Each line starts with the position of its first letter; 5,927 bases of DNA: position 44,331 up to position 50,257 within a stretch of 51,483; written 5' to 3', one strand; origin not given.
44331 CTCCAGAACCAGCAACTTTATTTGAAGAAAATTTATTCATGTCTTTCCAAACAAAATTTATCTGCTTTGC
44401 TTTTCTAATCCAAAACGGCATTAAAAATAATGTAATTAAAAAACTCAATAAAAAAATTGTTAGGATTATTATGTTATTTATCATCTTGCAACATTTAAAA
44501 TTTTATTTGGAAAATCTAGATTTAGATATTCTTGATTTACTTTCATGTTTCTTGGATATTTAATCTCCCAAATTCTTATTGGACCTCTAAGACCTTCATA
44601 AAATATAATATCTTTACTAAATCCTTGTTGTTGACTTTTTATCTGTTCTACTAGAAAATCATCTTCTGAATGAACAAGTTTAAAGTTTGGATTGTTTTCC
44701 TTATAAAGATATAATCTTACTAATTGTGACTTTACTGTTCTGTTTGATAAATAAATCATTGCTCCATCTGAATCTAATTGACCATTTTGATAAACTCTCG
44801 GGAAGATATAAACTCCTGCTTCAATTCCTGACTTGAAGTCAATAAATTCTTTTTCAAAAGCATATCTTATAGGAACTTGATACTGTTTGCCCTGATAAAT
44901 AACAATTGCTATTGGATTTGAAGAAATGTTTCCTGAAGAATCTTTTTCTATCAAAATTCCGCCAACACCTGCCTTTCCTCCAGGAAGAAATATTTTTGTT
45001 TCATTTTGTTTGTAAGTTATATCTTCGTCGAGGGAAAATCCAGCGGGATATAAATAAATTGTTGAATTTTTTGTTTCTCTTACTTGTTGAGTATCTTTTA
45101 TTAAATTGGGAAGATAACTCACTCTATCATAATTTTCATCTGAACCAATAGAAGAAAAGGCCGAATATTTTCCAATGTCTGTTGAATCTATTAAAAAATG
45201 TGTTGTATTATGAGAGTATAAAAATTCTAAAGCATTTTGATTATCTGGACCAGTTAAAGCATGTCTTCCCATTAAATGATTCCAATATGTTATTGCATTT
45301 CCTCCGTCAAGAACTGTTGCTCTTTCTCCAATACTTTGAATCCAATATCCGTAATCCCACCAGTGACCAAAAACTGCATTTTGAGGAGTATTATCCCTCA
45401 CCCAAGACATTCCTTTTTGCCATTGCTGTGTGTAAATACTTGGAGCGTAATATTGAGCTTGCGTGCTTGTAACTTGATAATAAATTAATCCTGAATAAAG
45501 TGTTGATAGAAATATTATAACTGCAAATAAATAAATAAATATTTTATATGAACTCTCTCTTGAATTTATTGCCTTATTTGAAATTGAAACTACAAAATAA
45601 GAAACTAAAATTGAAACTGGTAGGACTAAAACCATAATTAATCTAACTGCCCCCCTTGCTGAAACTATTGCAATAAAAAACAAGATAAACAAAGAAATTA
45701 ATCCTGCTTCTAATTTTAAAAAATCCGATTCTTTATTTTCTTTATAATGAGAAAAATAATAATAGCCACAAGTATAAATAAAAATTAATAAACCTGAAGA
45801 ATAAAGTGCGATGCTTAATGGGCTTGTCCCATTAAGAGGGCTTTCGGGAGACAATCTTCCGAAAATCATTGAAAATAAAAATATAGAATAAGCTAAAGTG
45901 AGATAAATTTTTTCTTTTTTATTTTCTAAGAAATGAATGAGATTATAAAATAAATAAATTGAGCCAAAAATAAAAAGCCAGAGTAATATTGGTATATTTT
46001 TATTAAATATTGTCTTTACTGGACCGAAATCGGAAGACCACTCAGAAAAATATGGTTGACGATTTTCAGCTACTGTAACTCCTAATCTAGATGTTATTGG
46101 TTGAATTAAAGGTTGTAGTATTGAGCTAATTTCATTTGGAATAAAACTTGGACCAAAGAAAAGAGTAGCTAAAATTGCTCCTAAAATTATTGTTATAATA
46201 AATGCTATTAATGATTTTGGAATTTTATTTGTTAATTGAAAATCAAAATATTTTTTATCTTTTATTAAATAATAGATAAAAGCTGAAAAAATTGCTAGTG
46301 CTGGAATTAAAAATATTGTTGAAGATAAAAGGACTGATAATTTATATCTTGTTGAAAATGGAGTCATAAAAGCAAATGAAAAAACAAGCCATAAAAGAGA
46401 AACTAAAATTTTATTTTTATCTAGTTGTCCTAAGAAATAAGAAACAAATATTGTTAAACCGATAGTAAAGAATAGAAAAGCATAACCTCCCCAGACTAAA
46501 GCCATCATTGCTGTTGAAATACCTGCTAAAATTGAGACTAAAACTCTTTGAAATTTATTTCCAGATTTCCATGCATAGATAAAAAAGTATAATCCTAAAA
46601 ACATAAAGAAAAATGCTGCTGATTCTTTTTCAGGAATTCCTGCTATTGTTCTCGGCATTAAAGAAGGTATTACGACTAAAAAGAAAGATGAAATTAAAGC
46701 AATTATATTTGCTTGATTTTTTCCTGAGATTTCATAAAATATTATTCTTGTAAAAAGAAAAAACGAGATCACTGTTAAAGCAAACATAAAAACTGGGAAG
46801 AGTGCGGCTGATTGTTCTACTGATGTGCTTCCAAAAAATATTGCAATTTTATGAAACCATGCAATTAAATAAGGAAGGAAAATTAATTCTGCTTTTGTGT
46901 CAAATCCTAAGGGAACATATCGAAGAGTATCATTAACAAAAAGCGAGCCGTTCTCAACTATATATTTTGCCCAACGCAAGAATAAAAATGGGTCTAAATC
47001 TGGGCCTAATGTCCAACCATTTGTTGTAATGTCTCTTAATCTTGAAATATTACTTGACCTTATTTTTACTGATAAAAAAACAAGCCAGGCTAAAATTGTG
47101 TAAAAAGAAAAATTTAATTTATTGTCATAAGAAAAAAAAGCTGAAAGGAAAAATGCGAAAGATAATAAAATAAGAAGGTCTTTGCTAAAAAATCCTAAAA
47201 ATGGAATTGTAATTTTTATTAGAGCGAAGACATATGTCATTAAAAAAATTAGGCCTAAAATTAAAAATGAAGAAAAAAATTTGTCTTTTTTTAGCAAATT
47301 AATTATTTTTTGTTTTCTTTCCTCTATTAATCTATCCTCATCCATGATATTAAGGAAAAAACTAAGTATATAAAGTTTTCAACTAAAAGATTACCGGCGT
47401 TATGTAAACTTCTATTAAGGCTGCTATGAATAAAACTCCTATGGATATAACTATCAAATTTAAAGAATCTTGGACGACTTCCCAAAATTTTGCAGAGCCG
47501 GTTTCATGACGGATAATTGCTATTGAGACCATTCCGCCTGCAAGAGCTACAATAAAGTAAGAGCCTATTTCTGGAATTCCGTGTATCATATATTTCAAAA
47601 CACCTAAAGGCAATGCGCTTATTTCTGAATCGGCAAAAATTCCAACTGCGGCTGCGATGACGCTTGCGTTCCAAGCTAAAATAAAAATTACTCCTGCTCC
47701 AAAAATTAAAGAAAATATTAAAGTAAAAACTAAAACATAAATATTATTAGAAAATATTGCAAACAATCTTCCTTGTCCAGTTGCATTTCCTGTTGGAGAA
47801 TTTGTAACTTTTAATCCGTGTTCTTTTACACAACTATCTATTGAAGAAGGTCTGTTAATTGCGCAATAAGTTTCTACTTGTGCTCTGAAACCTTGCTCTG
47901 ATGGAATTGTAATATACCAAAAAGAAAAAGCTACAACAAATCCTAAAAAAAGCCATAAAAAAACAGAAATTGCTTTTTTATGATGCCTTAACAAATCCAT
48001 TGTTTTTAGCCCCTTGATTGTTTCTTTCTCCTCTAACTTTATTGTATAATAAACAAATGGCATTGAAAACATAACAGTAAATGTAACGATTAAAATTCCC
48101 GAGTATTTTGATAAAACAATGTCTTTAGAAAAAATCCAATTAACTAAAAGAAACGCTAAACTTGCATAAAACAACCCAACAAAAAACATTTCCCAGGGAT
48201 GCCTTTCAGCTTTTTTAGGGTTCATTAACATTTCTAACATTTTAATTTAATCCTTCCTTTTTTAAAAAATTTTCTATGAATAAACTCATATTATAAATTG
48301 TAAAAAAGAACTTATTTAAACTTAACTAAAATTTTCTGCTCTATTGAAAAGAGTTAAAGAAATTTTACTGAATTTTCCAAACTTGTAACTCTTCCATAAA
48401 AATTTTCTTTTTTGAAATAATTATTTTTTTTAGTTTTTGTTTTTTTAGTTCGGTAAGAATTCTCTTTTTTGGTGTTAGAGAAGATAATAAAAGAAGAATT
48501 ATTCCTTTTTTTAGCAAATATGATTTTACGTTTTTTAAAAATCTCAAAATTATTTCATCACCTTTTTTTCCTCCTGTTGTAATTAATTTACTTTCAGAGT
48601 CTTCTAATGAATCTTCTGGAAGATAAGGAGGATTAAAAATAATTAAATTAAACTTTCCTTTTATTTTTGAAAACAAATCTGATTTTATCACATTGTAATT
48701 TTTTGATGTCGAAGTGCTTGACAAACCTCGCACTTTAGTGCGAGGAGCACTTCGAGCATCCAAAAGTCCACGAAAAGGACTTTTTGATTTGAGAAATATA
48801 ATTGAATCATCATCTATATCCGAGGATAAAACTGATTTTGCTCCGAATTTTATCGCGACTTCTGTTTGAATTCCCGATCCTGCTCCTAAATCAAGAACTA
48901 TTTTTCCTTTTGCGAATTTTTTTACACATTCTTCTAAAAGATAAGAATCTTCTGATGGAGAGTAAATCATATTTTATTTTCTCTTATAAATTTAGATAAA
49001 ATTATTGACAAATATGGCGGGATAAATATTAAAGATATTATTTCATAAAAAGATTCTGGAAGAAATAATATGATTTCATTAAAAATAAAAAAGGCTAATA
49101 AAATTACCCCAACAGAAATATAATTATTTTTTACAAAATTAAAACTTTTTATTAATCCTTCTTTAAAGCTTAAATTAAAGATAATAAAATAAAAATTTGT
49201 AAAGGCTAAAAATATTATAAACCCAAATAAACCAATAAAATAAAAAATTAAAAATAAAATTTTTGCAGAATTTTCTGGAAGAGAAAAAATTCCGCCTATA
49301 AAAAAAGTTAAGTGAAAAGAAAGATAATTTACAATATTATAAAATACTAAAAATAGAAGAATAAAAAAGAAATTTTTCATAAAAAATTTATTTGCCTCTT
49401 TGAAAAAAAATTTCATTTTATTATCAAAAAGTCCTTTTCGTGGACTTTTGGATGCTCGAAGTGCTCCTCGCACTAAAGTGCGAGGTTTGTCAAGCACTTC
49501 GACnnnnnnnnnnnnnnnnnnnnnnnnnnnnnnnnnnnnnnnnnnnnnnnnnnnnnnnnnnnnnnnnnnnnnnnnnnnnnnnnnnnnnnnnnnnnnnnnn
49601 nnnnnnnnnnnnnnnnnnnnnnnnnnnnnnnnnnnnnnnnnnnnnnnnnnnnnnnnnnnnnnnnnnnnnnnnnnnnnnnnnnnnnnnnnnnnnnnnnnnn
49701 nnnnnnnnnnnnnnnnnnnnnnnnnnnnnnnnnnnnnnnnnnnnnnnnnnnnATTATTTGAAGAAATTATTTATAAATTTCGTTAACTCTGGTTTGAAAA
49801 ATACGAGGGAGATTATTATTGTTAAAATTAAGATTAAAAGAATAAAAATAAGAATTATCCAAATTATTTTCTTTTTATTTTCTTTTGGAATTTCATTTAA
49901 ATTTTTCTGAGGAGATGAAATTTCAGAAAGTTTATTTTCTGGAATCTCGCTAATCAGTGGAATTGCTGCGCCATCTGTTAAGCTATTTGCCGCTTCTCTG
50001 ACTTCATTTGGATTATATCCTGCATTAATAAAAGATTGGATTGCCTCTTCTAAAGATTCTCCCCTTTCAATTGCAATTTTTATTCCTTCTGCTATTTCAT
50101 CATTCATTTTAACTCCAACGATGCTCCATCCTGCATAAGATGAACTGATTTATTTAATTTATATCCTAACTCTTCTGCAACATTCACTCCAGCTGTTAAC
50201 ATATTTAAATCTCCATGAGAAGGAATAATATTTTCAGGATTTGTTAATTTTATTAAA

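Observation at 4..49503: Nine copies of a modular GC-rich nested-hairpin repeat superfamily with shared termini, a shared linker and covarying stems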

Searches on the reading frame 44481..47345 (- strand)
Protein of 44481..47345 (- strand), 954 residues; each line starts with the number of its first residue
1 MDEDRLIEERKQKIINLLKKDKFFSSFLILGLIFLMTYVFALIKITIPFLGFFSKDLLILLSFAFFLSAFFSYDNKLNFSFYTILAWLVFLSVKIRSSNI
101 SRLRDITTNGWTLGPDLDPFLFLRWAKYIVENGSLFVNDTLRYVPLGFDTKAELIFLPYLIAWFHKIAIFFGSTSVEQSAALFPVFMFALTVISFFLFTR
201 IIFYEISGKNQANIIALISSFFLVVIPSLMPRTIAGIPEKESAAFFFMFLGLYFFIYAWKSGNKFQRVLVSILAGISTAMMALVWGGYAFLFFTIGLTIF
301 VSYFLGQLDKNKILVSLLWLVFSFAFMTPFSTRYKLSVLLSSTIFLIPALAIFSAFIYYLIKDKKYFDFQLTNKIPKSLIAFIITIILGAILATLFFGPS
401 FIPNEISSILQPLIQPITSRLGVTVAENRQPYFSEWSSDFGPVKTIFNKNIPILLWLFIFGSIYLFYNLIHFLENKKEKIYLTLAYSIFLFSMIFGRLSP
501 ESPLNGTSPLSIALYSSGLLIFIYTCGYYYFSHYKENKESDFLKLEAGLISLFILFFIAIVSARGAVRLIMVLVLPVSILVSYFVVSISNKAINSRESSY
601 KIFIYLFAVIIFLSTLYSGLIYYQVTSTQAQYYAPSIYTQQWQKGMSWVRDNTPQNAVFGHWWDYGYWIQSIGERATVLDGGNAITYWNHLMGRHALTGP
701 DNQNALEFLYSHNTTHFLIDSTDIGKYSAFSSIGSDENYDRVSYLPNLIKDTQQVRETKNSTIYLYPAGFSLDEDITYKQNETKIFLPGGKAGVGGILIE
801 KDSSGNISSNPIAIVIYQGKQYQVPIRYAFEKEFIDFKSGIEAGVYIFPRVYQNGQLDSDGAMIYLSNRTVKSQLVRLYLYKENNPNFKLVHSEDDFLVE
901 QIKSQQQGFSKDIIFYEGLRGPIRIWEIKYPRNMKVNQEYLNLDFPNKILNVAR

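Call 47: search_protein_families(library=pfam, proteins=[window:44481-47345:-], max_evalue=0.00001)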
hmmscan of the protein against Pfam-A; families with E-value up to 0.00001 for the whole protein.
window:44481-47345:- (954 aa): 1 family
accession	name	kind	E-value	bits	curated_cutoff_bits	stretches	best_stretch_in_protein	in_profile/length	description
PF02516.20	STT3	-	6.5e-13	49.4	24.5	1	116-396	31-301/405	Oligosaccharyl transferase STT3, N-terminal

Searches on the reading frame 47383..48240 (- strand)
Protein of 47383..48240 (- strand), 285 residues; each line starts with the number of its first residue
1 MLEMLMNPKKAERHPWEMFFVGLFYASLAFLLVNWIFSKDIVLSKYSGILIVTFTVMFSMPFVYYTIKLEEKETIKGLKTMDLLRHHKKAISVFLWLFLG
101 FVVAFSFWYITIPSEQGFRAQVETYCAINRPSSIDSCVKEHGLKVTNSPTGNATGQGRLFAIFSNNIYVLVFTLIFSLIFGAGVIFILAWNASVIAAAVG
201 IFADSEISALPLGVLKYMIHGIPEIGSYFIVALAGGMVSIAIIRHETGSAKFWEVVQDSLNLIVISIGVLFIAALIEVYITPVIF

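Call 47: search_protein_families(library=pfam, proteins=[window:47383-48240:-], max_evalue=0.00001)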
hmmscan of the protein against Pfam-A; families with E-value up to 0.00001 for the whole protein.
window:47383-48240:- (285 aa): 1 family
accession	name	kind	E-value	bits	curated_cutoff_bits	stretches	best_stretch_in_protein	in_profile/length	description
PF01944.22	SpoIIM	-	9.7e-16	58.6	26.9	1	99-282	5-163/163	Stage II sporulation protein M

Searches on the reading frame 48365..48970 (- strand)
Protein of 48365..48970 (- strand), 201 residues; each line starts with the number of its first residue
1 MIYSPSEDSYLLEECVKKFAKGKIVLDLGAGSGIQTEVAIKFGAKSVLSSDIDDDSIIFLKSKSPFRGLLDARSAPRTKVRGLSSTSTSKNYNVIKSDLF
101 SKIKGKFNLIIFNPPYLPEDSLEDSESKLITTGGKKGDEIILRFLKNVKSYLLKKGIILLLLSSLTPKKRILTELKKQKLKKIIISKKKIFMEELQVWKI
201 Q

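Call 16: search_protein_families(library=pfam, proteins=[window:48365-48970:-])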
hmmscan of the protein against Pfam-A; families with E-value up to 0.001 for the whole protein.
window:48365-48970:- (201 aa): 4 families
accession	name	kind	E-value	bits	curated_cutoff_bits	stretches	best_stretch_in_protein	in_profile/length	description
PF05175.20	MTS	-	3.5e-08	33.7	23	1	89-174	80-152/170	Methyltransferase small domain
PF07669.17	Eco57I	-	1.2e-06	29.1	25.3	1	90-190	54-159/171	Eco57I restriction-modification methylase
PF06325.19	PrmA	-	4.2e-06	26.9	22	1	20-57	160-197/296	Ribosomal protein L11 methyltransferase (PrmA)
PF01728.25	FtsJ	-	0.00042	20.7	24.1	1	12-57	9-58/181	FtsJ-like methyltransferase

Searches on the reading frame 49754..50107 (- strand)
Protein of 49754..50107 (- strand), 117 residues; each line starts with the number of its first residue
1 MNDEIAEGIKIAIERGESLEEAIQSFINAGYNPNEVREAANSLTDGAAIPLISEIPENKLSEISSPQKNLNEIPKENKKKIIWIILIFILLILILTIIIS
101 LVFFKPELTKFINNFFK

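Call 34: find_encoding_contigs(protein=window:49754-50107:-, flank=4000, max_places=10)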
Protein window:49754-50107:- (117 aa): 3 contigs read that carry it; 2 places shown.
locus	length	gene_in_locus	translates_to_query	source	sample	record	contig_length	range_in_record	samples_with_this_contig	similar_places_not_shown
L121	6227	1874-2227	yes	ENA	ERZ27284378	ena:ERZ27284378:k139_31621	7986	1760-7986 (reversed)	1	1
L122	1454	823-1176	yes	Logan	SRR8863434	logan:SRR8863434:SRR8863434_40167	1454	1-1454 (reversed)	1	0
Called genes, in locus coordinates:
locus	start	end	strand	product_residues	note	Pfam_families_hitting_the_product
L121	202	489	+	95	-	-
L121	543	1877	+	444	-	PF00753:Lactamase_B (weak), PF22505:RNase_J_b_CASP, PF07521:RMMBL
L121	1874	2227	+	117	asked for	-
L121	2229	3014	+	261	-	-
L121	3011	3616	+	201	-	PF05175:MTS (faint), PF06325:PrmA (weak), PF07669:Eco57I (weak)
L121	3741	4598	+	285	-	PF01944:SpoIIM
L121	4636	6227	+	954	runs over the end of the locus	PF02516:STT3, PF21436:STT3-PglB_core (faint)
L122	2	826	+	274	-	?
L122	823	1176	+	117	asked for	-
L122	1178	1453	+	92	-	?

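Call 47: search_protein_families(library=pfam, proteins=[window:49754-50107:-], max_evalue=0.00001)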
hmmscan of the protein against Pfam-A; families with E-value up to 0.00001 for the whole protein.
window:49754-50107:- (117 aa): 0 families
